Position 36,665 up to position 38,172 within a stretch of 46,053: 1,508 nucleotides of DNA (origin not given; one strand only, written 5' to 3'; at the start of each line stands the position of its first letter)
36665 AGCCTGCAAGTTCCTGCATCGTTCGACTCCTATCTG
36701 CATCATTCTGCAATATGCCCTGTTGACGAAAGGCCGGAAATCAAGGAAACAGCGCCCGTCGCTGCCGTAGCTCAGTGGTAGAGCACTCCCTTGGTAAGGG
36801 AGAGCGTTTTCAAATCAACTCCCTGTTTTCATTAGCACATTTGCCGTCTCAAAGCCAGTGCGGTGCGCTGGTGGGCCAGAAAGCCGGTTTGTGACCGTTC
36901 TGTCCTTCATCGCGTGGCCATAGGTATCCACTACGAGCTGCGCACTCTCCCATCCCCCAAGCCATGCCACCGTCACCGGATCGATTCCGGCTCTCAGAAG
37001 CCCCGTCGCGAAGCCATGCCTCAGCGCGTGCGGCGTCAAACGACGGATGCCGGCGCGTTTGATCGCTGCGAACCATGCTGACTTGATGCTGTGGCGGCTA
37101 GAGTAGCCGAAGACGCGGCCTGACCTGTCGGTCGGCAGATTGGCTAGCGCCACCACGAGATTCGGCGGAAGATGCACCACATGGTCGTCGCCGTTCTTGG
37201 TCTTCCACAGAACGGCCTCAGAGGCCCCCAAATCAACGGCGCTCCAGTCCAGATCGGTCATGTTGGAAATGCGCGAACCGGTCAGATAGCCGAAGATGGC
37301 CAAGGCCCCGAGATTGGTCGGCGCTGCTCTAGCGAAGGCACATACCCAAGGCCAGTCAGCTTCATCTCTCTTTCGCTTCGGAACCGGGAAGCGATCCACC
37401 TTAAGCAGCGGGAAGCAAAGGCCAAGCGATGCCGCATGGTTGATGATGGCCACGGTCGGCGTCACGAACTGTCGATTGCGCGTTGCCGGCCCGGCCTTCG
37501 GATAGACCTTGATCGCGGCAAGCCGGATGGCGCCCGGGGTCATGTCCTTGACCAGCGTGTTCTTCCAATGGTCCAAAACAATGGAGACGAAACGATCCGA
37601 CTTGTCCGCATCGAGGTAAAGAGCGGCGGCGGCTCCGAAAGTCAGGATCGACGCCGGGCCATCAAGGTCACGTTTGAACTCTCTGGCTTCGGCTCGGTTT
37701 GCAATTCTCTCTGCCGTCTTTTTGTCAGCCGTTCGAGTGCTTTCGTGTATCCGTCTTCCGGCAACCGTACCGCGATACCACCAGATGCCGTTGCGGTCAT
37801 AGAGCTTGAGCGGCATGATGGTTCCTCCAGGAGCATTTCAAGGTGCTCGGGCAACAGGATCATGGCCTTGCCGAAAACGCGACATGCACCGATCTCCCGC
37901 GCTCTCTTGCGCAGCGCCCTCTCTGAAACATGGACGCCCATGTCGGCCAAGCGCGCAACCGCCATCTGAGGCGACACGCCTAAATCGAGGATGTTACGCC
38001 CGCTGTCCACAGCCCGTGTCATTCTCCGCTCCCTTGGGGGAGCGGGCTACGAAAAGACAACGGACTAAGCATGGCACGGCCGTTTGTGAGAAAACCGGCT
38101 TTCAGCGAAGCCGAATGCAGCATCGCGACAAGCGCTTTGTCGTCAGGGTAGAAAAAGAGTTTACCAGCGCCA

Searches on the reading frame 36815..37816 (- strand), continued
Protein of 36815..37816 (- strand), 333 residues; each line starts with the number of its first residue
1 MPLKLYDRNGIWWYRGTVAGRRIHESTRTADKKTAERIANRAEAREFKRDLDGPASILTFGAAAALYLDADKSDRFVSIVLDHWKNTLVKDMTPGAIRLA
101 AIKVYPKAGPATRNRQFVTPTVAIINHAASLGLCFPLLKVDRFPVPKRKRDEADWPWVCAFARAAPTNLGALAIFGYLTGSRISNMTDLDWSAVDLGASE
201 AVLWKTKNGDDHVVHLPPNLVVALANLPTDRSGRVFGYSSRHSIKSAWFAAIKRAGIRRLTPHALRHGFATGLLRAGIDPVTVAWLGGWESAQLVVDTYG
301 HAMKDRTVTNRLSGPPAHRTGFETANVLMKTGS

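Call 52: find_encoding_contigs(protein=P0078, flank=3000, max_places=3)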
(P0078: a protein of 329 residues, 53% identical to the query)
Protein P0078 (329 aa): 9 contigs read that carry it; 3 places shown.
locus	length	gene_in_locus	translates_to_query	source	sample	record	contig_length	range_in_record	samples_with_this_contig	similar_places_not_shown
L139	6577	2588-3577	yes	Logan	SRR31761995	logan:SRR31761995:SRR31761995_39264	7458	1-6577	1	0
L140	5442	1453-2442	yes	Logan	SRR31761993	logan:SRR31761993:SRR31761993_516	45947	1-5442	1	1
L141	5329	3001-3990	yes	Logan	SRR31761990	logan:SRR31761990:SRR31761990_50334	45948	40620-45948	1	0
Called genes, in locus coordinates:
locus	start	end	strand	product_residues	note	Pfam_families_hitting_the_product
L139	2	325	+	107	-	?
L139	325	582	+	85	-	-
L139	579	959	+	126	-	PF24875:DUF7736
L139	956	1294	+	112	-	-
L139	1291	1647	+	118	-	-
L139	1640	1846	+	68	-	-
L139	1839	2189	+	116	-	-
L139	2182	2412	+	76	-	-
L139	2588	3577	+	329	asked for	PF00589:Phage_integrase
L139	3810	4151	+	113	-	-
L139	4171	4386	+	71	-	-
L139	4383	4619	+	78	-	-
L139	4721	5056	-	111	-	-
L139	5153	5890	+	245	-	-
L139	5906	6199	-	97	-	-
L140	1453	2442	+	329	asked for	PF00589:Phage_integrase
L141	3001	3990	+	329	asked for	PF00589:Phage_integrase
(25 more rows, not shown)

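Call 55: find_encoding_contigs(protein=P0025, flank=3000, max_places=2)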
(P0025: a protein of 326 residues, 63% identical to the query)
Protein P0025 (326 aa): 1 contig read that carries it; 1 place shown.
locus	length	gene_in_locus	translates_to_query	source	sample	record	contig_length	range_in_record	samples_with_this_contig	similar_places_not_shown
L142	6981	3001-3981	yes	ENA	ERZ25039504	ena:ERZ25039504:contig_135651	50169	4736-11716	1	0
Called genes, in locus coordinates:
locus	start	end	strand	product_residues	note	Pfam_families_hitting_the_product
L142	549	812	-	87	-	-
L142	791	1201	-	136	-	-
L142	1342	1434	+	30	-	-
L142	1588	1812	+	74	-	-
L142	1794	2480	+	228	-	-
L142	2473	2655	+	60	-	-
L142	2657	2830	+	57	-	-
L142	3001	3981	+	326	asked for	PF00589:Phage_integrase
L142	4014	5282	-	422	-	PF13365:Trypsin_2, PF00089:Trypsin, PF13180:PDZ_2, PF17820:PDZ_6 (weak)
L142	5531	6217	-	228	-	-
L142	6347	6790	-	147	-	PF01039:Carboxyl_trans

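Call 56: find_encoding_contigs(protein=P0008, flank=3000, max_places=2)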
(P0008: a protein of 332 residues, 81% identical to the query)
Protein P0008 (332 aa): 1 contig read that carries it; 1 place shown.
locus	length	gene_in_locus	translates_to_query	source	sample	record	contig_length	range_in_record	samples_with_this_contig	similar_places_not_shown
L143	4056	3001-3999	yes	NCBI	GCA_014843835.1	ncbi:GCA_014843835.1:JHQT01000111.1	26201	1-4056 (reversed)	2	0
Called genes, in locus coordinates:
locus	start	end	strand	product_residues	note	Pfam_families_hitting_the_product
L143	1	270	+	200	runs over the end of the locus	-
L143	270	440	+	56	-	-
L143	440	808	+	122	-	PF07102:YbcO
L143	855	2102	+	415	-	-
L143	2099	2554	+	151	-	-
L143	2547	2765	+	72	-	-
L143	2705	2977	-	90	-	-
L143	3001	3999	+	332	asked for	PF00589:Phage_integrase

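Call 67: find_related_loci(query=P0011, collection=viral_contigs, flank=1500)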
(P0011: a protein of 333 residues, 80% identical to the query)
Query P0011 (333 aa) in viral_contigs; peptide patterns used: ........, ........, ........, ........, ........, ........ (x = any residue, [..] = any of these).
10 stretches matched a pattern; 8 encode a relative of the query (tblastn E <= 1e-3); 8 distinct loci.
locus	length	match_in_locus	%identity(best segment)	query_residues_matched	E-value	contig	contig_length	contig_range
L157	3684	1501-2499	100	1-333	0e+0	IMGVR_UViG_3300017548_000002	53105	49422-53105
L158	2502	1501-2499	79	1-333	0e+0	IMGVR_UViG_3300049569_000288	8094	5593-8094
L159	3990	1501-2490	73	1-330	1e-171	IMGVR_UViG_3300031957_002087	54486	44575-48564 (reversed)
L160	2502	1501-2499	73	1-333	2e-177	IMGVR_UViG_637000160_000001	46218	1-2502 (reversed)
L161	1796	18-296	52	235-326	5e-24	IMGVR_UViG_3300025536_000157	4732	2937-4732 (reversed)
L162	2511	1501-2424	26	5-301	9e-19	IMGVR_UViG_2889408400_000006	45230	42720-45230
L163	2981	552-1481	27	5-301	4e-17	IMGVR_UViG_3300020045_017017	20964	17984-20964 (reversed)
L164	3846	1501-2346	22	3-283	3e-9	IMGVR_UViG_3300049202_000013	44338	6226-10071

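Call 71: search_solved_structures(query=window:36815-37816:-, max_evalue=0.001, show_alignments=1)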
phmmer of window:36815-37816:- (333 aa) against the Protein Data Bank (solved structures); distinct sequences matched with E-value up to 0.001: 5.
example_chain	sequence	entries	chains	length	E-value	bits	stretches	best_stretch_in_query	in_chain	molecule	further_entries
5hxy_A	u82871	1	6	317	0.0001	24.5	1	164-290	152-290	Tyrosine recombinase XerA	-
4a8e_A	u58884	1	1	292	0.00013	24.3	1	163-288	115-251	PROBABLE TYROSINE RECOMBINASE XERC-LIKE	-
6en0_A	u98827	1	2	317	0.00032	23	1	258-306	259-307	Int protein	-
6emy_A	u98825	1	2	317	0.00032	23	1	258-306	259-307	Int protein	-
6emz_A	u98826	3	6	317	0.00032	22.9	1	258-306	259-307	Int protein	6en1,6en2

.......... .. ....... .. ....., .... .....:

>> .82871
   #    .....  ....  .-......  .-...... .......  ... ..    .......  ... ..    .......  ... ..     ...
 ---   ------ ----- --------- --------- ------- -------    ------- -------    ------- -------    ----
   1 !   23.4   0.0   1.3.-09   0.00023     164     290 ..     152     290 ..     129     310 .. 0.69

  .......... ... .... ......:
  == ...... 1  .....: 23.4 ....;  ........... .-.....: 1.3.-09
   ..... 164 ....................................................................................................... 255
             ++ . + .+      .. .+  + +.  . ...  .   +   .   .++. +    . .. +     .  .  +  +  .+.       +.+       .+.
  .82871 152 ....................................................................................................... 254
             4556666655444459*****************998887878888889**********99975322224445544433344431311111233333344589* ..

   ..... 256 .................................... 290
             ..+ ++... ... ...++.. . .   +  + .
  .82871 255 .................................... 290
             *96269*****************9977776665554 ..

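Call 80: find_homologous_proteins(query=L012:12685-13911:-, max_evalue=1e-30)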
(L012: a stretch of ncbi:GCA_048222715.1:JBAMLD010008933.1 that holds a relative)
Query L012:12685-13911:- (408 aa): 2655 proteins with E <= 1e-30 among 8000 candidates; the best 120 are listed.
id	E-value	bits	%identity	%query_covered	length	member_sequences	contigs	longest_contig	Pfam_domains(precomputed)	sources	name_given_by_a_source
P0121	4.6e-275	930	100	100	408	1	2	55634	PF02954.26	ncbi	-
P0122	2.3e-209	713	76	100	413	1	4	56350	-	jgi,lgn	jgi:hypothetical protein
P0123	9.1e-186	636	69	98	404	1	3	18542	-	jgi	jgi:hypothetical protein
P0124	1.9e-178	612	66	98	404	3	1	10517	-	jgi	-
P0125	2.4e-176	605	67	99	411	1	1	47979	-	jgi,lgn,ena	-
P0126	4.0e-176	604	65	99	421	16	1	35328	-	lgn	-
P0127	4.4e-176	604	68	92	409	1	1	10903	-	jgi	jgi:uncharacterized protein (DUF736 family)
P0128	8.6e-174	596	65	99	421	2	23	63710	-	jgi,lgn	jgi:hypothetical protein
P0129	1.6e-173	595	64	99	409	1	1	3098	-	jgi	jgi:hypothetical protein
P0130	4.0e-173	594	64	99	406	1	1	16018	-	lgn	-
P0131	4.3e-173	594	66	91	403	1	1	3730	-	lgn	-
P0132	1.0e-172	593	62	99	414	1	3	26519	-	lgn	-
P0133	2.5e-172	591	64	99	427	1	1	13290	PF02954.26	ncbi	-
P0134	5.1e-172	590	66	98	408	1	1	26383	-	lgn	-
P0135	1.2e-171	589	64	99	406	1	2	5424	-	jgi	jgi:hypothetical protein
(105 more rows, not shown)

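Call 81: find_encoding_contigs(protein=P0121, flank=4000, max_places=4)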
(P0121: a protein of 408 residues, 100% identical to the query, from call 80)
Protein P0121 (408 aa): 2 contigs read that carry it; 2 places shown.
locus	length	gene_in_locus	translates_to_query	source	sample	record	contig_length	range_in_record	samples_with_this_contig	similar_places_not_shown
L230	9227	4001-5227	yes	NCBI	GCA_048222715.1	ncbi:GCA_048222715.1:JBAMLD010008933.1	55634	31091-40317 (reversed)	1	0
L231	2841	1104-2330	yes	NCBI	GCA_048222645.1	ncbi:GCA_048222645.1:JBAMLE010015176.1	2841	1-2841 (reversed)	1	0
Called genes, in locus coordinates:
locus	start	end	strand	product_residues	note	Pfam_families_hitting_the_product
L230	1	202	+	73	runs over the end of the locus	-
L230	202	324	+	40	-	-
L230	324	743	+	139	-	-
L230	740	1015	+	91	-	-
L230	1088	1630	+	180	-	-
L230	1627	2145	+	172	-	-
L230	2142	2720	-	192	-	-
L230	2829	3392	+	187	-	-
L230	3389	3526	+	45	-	-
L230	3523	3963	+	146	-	-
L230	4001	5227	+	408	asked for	PF02954:HTH_8 (faint)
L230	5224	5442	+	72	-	-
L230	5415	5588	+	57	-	-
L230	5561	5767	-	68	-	-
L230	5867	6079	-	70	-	-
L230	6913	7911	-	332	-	PF00589:Phage_integrase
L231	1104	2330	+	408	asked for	PF02954:HTH_8 (faint)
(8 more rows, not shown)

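Call 90: search_protein_families(library=ncbifam, proteins=[window:36815-37816:-], max_evalue=0.00001)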
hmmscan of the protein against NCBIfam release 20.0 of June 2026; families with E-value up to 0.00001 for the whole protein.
window:36815-37816:- (333 aa): 6 families
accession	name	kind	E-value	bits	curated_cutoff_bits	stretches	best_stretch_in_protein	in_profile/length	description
NF040815.2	recomb_XerA_Arch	equivalog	4.5e-10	39.5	220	1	177-288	122-241/263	site-specific tyrosine recombinase/integron integrase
TIGR02249.1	integrase_gron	subfamily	3.3e-09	36.6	265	0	243-290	241-289/315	integron integrase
NF011946.0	PRK15417.1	equivalog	2.8e-07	30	435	1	243-304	256-317/337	integron integrase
TIGR02224.1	recomb_XerC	equivalog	2.9e-07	30.2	335.15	0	177-291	138-267/295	tyrosine recombinase XerC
TIGR02225.1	recomb_XerD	equivalog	5.7e-07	29.1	329.6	1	240-293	212-266/290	site-specific tyrosine recombinase XerD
NF001399.0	PRK00283.1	subfamily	9.4e-07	28.4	279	0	177-286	144-268/300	tyrosine recombinase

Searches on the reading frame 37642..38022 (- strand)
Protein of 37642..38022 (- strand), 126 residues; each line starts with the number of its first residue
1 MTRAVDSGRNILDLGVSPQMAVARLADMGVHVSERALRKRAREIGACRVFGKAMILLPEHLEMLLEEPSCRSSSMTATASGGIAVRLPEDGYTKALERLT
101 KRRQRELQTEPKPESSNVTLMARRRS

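Call 10: search_protein_families(library=pfam, proteins=[window:37642-38022:-], max_evalue=0.01)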
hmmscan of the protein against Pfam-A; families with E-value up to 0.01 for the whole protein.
window:37642-38022:- (126 aa): 0 families

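Call 70: search_protein_families(library=phrogs, proteins=[window:37642-38022:-], max_evalue=0.001)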
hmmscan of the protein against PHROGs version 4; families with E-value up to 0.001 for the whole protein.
window:37642-38022:- (126 aa): 0 families

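Call 85: search_solved_structures(query=A2, max_evalue=10)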
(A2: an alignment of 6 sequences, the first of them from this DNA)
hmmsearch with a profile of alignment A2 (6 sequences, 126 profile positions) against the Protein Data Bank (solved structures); distinct sequences matched with E-value up to 10: 55.
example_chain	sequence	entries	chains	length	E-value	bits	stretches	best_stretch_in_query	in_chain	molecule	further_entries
7oo1_A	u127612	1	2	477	0.27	14.1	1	25-85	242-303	Pyruvate kinase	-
5sc8_A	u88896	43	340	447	0.29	14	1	25-78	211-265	Pyruvate kinase | Pyruvate kinase PKLR | PKL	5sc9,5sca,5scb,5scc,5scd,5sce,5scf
6rgn_A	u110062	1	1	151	0.41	13.5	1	18-97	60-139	DUF3120 domain-containing protein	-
3eoe_A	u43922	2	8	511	0.43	13.5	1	26-78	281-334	Pyruvate kinase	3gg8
2vgg_A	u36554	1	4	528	0.43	13.5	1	25-78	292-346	PYRUVATE KINASE ISOZYMES R/L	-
2vgb_A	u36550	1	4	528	0.43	13.5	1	25-78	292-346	PYRUVATE KINASE ISOZYMES R/L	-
6nn8_A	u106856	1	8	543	0.45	13.4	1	25-78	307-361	Pyruvate kinase PKLR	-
9vxp_A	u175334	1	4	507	0.45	13.4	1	25-78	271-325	Pyruvate kinase PKLR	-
6nn5_A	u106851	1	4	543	0.45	13.4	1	25-78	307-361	Pyruvate kinase PKLR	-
6nn4_A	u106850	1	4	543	0.46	13.4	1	25-78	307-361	Pyruvate kinase PKLR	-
8xfd_A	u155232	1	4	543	0.46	13.4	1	25-78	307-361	Isoform L-type of Pyruvate kinase PKLR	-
6nn7_A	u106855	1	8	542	0.46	13.4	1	25-78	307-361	Pyruvate kinase PKLR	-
4ip7_A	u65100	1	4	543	0.46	13.4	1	25-78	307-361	Pyruvate kinase isozymes L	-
9rdf_A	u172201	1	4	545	0.46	13.4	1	25-78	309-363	Isoform L-type of Pyruvate kinase PKLR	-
8tbs_A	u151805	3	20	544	0.47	13.4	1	25-78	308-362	Pyruvate kinase PKLR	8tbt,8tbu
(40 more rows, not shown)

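Call 86: search_protein_families(library=pfam, alignment_id=A2, max_evalue=10)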
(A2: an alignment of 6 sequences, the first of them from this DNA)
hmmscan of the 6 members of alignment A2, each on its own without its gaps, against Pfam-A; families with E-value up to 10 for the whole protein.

A. member 1, seq(126 aa): 1 family
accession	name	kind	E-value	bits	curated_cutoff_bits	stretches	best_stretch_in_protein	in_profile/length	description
PF16085.10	Phage_holin_3_5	-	0.028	15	27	1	15-90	24-95/113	Bacteriophage holin Hol, superfamily III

B. families by the number of members that match (of 6 scanned): 7 families
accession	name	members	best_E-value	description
PF04539.22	Sigma70_r3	1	3e-05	Sigma-70 region 3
PF12728.13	HTH_17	1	0.0011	Helix-turn-helix domain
PF16085.10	Phage_holin_3_5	1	0.028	Bacteriophage holin Hol, superfamily III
PF08461.16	HTH_12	1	0.042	Ribonuclease R winged-helix domain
PF13338.12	AbiEi_4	1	0.074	Transcriptional regulator, AbiEi antitoxin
PF01300.24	Sua5_yciO_yrdC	1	0.078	Telomere recombination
PF20063.5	DUF6462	1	0.27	Family of unknown function (DUF6462)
